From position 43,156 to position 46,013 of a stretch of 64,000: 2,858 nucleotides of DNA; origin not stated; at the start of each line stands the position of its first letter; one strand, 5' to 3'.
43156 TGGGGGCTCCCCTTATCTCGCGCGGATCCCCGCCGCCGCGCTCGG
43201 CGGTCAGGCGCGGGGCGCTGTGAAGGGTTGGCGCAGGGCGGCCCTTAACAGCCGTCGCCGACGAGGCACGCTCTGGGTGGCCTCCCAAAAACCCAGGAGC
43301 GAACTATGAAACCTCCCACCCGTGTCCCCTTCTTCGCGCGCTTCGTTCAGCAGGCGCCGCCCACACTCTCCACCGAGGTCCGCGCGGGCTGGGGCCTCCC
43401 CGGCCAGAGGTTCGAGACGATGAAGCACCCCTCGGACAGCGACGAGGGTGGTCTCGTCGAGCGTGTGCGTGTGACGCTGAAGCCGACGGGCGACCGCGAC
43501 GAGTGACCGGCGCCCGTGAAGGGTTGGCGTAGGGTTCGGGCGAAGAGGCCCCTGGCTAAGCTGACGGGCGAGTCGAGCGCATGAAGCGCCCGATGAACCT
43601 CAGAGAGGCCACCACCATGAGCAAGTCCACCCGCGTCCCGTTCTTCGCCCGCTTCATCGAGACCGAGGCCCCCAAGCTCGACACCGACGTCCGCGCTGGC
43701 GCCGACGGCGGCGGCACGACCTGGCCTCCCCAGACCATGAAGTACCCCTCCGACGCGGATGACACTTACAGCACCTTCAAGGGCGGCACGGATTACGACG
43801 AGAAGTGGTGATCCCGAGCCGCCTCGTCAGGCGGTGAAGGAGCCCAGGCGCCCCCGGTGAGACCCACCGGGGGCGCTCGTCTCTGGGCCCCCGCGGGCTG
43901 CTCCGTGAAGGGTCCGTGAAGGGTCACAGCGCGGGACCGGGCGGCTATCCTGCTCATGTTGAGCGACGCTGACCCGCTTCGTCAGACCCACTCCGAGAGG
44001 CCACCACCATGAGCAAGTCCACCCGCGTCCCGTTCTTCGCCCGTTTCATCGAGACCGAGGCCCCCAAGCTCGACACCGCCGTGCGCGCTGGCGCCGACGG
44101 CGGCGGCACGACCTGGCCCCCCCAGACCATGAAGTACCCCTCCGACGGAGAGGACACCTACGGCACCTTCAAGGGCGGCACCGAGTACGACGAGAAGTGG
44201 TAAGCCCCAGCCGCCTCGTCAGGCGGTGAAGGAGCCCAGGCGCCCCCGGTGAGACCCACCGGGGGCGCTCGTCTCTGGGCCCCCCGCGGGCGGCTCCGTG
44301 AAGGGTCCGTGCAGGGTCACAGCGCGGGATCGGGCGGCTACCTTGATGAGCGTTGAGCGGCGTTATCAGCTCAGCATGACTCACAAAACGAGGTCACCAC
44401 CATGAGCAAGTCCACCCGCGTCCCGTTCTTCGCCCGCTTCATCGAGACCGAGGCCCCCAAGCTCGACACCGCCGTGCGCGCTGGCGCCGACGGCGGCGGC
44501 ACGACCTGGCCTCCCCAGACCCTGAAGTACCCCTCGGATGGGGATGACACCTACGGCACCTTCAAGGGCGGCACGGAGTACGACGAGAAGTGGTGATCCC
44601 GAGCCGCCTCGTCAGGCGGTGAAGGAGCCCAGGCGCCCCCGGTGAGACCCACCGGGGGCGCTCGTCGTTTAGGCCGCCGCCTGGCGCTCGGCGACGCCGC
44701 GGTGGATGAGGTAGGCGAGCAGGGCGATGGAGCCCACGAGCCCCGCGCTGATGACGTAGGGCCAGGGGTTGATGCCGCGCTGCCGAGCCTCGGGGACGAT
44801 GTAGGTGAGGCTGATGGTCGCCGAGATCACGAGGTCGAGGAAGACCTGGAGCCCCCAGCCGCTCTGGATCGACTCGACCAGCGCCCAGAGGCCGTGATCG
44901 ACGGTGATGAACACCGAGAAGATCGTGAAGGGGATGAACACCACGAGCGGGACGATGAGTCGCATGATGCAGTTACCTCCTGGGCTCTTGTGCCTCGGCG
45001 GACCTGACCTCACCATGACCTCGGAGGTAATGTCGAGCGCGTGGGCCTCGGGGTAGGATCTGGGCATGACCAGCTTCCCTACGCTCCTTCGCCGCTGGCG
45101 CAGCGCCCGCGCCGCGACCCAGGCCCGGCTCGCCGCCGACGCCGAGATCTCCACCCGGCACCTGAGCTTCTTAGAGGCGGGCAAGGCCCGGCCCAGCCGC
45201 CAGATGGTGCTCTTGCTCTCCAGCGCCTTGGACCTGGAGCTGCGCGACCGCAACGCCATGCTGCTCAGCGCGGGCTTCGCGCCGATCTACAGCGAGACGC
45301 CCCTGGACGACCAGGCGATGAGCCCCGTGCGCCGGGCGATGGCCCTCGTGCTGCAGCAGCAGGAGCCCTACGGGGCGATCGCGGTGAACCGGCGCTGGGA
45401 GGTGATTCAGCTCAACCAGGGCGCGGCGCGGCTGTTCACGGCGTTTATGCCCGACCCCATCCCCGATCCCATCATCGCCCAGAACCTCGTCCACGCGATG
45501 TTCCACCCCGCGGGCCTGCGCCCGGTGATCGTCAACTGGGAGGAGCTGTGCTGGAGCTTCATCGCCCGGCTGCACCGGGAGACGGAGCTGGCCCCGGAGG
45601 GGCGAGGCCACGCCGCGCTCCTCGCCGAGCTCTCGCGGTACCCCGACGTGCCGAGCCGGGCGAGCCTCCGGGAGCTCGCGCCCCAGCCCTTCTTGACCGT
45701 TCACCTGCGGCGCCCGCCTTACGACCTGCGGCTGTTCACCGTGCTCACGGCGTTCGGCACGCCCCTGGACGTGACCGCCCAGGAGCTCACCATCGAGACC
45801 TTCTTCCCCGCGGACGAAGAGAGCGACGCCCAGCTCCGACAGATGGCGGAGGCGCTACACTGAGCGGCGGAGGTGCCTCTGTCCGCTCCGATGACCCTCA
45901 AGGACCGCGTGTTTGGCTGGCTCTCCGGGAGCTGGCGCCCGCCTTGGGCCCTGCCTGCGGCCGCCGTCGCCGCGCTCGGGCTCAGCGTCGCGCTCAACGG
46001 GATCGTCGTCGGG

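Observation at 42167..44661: Microviridin-class graspetide (RiPP) locus: an ATP-grasp ligase divergent from four tandem precursor genes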

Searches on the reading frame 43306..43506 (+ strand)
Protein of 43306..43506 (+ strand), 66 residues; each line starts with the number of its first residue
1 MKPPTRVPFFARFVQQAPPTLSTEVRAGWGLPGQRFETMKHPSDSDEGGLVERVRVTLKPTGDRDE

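Call 3: search_protein_families(library=pfam, proteins=[window:43306-43506:+], max_evalue=0.1)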
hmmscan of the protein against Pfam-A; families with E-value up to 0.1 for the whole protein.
window:43306-43506:+ (66 aa): 1 family
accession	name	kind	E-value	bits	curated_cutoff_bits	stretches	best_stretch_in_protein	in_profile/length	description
PF12559.13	Inhibitor_I10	-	0.00053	20.6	21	1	7-45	14-61/63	Serine endopeptidase inhibitors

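Call 4: search_protein_families(library=ncbifam, proteins=[window:43306-43506:+], max_evalue=0.1)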
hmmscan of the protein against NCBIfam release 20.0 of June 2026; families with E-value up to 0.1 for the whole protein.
window:43306-43506:+ (66 aa): 1 family
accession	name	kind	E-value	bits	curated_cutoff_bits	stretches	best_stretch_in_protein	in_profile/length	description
NF033738.1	microvirid_RiPP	subfamily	1.6e-05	25.6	26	1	8-47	1-45/46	microviridin/marinostatin family tricyclic proteinase inhibitor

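Call 69: search_protein_representatives(alignment_id=A1)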
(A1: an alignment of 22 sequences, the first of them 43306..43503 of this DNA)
Query: 22 sequences, 64 profile positions. Proteins with E-value up to 0.001 (for the whole library): 167; up to 1e-10: 5; up to 1e-30: 1. The best 150 are listed.
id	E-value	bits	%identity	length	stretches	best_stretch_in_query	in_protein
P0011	1.6e-36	140.6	-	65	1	1-64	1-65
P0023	2.0e-27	111.5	-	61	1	1-58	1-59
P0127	6.2e-16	74.6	-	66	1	1-62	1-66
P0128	7.9e-16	74.3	-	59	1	1-51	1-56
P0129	2.5e-11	59.9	-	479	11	8-58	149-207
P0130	6.9e-10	55.3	-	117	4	7-53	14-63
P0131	1.5e-09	54.2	-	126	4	7-53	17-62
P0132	1.7e-09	54.1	-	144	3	8-50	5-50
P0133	1.7e-09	54.0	-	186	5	8-56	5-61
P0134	2.1e-09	53.7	-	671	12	32-60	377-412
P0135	2.8e-09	53.3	-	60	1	3-62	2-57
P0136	4.4e-09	52.7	-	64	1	3-49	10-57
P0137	4.9e-09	52.6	-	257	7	36-63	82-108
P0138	5.2e-09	52.5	-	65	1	3-57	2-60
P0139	1.1e-08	51.5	-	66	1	1-50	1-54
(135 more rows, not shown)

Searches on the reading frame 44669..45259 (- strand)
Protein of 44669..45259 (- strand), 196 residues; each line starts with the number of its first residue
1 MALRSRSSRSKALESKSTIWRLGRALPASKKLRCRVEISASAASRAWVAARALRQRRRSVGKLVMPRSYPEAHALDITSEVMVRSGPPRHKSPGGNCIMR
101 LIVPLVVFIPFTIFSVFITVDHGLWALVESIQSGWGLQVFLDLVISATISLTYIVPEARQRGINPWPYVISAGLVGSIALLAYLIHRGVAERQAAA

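Call 3: search_protein_families(library=pfam, proteins=[window:44669-45259:-], max_evalue=0.1)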
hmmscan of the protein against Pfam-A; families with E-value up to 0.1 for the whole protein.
window:44669-45259:- (196 aa): 1 family
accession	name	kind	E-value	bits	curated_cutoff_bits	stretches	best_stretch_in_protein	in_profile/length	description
PF11196.13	DUF2834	-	0.041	14.6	22.9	1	100-180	9-85/96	Protein of unknown function DUF2834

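Call 4: search_protein_families(library=ncbifam, proteins=[window:44669-45259:-], max_evalue=0.1)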
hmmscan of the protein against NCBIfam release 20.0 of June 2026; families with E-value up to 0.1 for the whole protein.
window:44669-45259:- (196 aa): 1 family
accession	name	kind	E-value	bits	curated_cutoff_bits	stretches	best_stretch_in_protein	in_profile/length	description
NF007486.0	PRK10079.1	equivalog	0.046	13.5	363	1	18-69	27-80/241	phosphonate metabolism transcriptional regulator PhnF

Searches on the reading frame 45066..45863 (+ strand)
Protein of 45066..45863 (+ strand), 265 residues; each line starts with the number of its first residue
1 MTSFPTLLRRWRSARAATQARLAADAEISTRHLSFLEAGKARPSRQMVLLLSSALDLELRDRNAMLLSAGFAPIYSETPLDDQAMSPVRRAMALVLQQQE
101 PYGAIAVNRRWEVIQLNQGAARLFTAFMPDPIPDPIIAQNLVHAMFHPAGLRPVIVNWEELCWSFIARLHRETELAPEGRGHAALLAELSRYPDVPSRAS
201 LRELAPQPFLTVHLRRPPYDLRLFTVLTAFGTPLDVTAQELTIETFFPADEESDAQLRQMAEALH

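Call 3: search_protein_families(library=pfam, proteins=[window:45066-45863:+], max_evalue=0.1)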
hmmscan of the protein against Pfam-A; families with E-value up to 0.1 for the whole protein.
window:45066-45863:+ (265 aa): 3 families
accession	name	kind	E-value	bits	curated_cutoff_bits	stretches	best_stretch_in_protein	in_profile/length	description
PF17765.7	MLTR_LBD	-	7.6e-30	104.6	26.3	1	88-259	1-167/168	MmyB-like transcription regulator ligand binding domain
PF13560.12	HTH_31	-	9.7e-07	29.5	27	1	7-63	5-62/64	Helix-turn-helix domain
PF01381.28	HTH_3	-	2.6e-06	27.8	23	1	18-60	11-53/55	Helix-turn-helix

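Call 4: search_protein_families(library=ncbifam, proteins=[window:45066-45863:+], max_evalue=0.1)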
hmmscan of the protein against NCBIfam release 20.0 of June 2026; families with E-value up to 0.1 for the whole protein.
window:45066-45863:+ (265 aa): 7 families
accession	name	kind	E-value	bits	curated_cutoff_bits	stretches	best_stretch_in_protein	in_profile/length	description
TIGR03070.1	couple_hipB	subfamily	6.9e-08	32.3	71.65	1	6-59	5-58/58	type II toxin-antitoxin system Y4mF family antitoxin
NF006015.0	PRK08154.1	subfamily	1.9e-05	23.9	204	1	8-61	35-88/314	anaerobic benzoate catabolism transcriptional regulator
NF041951.1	phage_RstR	subfamily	0.0019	18.5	80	1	4-56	3-55/108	RstR family transcriptional repressor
NF010465.0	PRK13890.1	equivalog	0.0071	16.4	96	1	8-59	10-61/121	conjugal transfer protein TrbA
NF041493.1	MobT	equivalog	0.014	14.2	600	1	9-56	2-49/383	MobT family relaxase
TIGR00270.2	TIGR00270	equivalog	0.019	14.8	110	1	4-63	76-135/159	multiprotein bridging factor aMBF1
NF046032.1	TransRegSlrRBacil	equivalog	0.056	13.5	250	1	8-61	6-60/149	HTH-type transcriptional regulator SlrR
